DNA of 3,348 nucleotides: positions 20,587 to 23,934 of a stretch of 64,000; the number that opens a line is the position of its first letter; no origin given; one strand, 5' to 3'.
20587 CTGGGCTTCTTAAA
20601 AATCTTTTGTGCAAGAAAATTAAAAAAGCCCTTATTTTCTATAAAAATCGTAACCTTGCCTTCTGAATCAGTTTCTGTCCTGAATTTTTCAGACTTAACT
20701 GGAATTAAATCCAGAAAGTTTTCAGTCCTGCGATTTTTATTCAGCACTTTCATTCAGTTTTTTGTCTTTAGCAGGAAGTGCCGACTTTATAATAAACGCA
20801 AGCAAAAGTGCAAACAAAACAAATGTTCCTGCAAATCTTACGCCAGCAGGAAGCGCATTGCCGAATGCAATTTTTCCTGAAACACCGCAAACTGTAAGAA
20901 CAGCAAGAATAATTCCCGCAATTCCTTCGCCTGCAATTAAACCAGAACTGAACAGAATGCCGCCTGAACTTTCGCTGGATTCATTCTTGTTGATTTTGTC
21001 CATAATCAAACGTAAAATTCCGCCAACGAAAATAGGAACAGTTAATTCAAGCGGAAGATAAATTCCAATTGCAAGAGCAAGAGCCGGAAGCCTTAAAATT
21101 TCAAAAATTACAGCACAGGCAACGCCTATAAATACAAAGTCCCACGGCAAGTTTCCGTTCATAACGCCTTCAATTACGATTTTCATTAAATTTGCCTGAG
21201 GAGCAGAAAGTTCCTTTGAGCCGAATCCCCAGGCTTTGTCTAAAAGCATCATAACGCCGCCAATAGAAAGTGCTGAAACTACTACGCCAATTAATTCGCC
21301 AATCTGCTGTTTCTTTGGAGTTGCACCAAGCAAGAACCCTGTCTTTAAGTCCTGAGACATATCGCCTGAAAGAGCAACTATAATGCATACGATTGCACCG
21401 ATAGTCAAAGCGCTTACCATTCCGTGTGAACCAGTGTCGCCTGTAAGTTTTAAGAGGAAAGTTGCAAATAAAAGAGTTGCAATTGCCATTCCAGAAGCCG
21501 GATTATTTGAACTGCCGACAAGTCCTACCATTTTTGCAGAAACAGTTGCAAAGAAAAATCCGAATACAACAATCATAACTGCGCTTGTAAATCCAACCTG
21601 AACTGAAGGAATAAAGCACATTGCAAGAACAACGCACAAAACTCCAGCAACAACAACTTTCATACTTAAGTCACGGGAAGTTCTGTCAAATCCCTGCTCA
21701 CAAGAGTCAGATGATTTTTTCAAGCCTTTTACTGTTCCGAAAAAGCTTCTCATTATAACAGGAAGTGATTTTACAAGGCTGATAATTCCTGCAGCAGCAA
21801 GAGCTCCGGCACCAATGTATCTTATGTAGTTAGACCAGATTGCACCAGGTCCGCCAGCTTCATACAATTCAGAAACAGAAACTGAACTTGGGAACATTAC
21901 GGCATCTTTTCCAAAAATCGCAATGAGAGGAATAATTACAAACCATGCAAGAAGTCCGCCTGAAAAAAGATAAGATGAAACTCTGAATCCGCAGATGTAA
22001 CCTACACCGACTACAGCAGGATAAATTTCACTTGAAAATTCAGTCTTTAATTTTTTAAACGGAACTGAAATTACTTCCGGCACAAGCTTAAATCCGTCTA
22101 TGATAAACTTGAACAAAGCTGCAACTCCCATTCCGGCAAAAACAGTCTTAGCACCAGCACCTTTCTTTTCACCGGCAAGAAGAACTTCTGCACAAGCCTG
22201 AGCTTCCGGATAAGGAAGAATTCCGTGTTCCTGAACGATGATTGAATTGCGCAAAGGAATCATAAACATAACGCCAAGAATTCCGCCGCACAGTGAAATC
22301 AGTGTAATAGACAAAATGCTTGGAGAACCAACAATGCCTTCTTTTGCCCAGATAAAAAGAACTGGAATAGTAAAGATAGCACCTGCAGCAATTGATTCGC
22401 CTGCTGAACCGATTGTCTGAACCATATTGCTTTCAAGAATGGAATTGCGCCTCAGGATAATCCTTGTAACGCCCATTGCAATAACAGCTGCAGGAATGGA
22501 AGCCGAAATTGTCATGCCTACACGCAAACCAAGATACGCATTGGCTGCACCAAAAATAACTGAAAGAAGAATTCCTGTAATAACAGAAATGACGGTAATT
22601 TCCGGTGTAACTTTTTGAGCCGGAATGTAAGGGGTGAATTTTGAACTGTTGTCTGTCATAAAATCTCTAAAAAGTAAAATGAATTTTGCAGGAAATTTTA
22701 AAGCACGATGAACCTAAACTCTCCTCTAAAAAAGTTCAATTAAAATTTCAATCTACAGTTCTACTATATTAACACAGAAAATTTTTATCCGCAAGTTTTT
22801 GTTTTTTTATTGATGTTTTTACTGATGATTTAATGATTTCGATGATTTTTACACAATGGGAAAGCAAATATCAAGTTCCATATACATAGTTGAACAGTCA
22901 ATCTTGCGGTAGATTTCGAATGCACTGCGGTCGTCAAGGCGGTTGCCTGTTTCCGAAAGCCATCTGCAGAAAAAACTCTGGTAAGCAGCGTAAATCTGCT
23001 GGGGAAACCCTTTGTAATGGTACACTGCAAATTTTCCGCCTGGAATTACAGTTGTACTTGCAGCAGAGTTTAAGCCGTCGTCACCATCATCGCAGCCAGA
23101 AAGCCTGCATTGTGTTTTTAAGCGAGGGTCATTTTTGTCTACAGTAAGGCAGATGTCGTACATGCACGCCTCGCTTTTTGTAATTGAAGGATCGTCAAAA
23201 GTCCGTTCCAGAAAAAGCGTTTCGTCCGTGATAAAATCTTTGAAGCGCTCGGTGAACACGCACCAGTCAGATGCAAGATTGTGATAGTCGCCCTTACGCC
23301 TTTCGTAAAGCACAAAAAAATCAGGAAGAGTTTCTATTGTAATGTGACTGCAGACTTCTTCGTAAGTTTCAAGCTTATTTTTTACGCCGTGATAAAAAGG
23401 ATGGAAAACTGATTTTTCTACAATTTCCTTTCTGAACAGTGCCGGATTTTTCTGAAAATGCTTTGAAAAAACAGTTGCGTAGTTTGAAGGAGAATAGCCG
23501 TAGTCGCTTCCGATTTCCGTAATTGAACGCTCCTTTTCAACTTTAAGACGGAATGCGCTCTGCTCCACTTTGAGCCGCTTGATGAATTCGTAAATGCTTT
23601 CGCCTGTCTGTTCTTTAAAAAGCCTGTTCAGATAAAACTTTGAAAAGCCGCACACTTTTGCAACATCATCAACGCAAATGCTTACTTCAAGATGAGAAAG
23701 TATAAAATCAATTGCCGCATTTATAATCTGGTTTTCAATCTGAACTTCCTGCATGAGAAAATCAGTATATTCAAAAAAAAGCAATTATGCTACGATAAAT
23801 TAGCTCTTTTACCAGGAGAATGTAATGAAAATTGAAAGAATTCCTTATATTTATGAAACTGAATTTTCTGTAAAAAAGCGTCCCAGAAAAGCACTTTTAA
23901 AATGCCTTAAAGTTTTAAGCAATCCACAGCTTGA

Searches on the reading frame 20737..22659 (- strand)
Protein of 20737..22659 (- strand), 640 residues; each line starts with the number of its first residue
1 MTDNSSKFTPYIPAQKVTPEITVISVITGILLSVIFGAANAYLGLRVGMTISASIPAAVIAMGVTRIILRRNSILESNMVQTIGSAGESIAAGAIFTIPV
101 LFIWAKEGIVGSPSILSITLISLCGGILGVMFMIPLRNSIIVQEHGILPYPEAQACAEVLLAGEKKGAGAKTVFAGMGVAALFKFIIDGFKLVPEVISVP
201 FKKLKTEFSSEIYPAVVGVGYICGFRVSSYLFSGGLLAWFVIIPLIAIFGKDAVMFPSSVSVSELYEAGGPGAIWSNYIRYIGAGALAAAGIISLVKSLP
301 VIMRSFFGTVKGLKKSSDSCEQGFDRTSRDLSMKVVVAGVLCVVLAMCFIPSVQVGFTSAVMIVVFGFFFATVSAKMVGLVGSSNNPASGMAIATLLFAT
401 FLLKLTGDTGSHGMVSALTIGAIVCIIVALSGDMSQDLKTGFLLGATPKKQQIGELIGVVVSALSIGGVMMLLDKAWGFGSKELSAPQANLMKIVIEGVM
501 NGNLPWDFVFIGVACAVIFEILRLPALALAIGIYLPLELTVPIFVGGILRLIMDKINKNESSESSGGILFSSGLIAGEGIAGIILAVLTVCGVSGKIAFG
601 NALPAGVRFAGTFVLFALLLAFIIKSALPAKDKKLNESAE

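Call 88: search_protein_families(library=pfam, proteins=[window:20737-22659:-], max_evalue=0.0001)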
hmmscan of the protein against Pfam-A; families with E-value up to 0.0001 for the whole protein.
window:20737-22659:- (640 aa): 1 family
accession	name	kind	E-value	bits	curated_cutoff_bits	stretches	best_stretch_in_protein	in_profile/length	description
PF03169.20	OPT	-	1.7e-100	338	25.8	1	20-588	1-622/623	OPT oligopeptide transporter protein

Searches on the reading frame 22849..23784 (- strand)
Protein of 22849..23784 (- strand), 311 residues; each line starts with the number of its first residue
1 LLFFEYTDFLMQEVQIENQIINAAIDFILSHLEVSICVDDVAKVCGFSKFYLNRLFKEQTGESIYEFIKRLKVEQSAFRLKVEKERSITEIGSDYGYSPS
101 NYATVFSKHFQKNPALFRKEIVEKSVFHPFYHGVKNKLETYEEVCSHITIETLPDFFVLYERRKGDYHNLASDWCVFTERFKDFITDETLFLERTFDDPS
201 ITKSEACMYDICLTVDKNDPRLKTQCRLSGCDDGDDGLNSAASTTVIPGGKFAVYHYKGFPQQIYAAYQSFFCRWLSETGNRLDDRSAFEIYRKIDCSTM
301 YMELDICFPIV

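Call 88: search_protein_families(library=pfam, proteins=[window:22849-23784:-], max_evalue=0.0001)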
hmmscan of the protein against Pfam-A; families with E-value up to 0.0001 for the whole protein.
window:22849-23784:- (311 aa): 4 families
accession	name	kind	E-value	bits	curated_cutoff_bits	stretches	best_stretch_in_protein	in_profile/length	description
PF12833.13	HTH_18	-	1.7e-12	47.9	33.6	1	42-119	2-79/80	Helix-turn-helix domain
PF06445.20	GyrI-like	-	2.1e-12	48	26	1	148-310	3-154/155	GyrI-like small molecule binding domain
PF00165.29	HTH_AraC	-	2.5e-12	47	26.6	1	38-68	11-41/42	Bacterial regulatory helix-turn-helix proteins, AraC family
PF14526.11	Cass2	-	7.3e-10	39.7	27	1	149-310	1-150/150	Integron-associated effector binding protein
